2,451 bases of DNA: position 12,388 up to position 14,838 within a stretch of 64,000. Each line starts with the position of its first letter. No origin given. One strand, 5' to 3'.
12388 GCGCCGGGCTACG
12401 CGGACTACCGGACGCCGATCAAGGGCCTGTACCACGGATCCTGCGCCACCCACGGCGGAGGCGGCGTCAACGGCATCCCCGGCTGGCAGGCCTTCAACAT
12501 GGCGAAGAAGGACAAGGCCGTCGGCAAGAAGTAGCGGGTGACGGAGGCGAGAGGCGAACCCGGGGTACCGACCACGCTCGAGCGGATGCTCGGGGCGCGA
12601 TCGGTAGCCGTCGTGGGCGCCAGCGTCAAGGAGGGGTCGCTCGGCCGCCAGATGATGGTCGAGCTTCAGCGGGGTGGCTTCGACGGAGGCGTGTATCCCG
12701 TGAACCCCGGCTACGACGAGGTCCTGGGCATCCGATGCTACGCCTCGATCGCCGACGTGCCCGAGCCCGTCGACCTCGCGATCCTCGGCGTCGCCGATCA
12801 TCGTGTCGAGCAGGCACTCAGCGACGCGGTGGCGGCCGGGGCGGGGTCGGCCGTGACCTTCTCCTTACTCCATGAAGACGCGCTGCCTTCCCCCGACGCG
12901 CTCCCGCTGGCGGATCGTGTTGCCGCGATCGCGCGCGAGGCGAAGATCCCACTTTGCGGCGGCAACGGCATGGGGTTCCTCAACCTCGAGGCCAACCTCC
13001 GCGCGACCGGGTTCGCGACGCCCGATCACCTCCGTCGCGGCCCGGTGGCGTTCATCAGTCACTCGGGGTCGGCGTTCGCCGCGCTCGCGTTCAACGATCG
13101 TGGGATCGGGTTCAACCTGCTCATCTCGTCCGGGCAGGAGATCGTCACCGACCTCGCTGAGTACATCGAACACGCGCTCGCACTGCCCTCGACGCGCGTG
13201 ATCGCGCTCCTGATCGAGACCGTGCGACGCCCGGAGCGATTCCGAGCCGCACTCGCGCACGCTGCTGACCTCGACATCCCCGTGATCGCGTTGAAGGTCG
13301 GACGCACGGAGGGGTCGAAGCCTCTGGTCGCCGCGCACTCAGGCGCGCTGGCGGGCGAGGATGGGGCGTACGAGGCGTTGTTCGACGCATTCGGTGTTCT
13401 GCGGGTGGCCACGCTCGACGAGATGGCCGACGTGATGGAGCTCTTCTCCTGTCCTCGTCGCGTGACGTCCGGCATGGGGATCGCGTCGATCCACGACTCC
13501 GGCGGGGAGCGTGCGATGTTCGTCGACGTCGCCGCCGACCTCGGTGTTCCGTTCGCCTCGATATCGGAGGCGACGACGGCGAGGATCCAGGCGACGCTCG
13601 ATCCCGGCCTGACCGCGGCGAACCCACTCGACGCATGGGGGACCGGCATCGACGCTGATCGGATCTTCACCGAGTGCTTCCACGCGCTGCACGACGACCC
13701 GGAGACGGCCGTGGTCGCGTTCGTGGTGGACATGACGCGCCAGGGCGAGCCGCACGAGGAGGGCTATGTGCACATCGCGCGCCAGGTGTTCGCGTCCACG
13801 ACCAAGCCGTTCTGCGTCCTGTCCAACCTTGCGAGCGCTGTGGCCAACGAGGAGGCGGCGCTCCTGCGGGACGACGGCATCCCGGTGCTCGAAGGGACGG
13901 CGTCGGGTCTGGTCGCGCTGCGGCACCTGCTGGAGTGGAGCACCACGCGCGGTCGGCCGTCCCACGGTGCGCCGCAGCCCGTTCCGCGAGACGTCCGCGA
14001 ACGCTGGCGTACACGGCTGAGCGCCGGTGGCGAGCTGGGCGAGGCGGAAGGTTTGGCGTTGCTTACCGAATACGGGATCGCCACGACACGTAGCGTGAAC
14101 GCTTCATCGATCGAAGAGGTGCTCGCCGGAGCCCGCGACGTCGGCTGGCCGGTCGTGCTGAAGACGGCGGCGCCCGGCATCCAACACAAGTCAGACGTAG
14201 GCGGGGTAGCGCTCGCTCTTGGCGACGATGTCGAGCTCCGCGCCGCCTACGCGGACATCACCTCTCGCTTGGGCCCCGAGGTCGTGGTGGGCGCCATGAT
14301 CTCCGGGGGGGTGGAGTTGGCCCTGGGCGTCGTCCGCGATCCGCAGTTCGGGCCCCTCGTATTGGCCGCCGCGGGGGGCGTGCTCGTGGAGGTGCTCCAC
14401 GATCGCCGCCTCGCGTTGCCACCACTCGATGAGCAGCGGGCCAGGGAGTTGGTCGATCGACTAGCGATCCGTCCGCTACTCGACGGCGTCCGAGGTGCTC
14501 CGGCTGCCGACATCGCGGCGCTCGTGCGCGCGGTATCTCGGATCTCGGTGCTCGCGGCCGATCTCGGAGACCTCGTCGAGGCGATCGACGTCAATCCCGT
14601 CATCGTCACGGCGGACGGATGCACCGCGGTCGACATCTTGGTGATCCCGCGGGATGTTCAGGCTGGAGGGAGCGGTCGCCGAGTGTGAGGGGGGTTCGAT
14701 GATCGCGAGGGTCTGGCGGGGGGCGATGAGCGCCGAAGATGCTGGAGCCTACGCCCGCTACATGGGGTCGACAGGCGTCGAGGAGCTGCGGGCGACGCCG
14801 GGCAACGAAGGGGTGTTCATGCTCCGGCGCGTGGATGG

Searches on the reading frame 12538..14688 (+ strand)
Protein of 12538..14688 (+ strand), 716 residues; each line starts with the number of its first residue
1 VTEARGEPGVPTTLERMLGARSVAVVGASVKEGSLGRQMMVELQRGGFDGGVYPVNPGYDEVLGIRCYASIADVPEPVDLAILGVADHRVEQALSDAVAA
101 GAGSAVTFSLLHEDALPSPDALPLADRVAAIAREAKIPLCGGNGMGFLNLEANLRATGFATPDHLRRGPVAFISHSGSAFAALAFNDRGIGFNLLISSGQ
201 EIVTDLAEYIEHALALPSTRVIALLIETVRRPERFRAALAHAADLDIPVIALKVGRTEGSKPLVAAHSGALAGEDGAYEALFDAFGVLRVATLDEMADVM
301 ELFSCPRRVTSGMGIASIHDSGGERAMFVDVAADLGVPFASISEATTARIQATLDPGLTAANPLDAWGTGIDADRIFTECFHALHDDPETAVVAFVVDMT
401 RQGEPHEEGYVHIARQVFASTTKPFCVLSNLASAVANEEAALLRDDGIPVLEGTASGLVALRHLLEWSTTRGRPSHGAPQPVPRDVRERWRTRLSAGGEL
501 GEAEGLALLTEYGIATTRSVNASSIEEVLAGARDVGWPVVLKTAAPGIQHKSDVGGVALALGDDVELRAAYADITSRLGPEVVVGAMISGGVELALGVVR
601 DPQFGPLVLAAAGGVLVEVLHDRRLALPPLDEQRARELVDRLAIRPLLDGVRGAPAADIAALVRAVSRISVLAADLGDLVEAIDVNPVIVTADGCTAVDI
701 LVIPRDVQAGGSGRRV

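Call 9: search_protein_families(library=pfam, proteins=[window:12538-14688:+], max_evalue=0.001)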
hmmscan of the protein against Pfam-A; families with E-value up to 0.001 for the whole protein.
window:12538-14688:+ (716 aa): 4 families
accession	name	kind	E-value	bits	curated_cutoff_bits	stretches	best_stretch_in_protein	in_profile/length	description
PF13549.11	ATP-grasp_5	-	1e-56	192.2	27.6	1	498-702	8-219/221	ATP-grasp domain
PF13607.11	Succ_CoA_lig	-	2e-37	128.4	27.4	1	167-303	1-138/138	Succinyl-CoA ligase like flavodoxin domain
PF13380.12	CoA_binding_2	-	1.7e-20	74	22.8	1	21-147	1-113/116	CoA binding domain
PF02629.25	CoA_binding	-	1.2e-08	36.1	22.3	1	22-109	5-95/97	CoA binding domain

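Call 33: search_protein_families(library=ncbifam, proteins=[window:12538-14688:+], max_evalue=0.00001)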
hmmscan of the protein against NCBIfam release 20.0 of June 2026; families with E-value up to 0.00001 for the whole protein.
window:12538-14688:+ (716 aa): 4 families
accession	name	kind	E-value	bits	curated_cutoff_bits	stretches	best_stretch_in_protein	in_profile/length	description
NF045494.1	AcCoALig_Archglob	equivalog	2.7e-88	297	1200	2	14-466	218-661/665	acetate--CoA ligase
NF045493.1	HydDutCoALig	equivalog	1.4e-83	281.7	1300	1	17-700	6-694/698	4-hydroxybutyrate--CoA ligase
NF045492.1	HydPropCoALig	equivalog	4.8e-78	263.2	1300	2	12-468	246-697/700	3-hydroxypropionate--CoA ligase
TIGR02717.1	AcCoA-syn-alpha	equivalog_domain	1.1e-75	255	567.15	1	14-467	1-446/447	acetate--CoA ligase alpha subunit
